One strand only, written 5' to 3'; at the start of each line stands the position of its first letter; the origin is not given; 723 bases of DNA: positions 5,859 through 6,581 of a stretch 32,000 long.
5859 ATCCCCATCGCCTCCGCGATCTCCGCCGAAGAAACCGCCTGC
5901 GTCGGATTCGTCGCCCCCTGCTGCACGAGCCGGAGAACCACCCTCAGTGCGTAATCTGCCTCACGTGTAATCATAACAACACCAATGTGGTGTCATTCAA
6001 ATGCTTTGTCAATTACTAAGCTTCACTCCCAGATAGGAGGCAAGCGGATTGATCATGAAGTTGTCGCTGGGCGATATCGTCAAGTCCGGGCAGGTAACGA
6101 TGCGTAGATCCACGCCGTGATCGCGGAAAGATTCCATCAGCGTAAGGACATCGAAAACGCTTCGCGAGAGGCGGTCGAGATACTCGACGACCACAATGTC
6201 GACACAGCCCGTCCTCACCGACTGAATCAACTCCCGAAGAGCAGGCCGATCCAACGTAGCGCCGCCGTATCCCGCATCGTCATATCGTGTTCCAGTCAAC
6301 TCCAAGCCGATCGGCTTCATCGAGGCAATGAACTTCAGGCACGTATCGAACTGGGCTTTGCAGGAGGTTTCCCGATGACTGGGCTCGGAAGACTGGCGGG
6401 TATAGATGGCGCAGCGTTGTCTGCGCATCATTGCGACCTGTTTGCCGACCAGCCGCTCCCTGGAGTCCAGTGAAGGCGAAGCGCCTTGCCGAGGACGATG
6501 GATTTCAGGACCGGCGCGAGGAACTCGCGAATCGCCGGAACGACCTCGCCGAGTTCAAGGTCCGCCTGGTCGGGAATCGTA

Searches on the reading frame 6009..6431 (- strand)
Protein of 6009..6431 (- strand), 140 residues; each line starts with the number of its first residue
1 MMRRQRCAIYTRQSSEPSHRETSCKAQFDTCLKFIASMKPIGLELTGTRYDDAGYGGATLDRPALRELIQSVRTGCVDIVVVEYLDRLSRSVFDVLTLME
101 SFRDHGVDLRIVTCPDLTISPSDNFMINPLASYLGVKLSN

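Call 29: search_protein_families(library=pfam, proteins=[window:6009-6431:-], max_evalue=0.001)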
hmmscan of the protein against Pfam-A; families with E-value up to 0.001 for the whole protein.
window:6009-6431:- (140 aa): 1 family
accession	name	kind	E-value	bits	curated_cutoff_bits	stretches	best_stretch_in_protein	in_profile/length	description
PF00239.26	Resolvase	-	1.1e-22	81.1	23.3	1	8-131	2-118/145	Resolvase, N terminal domain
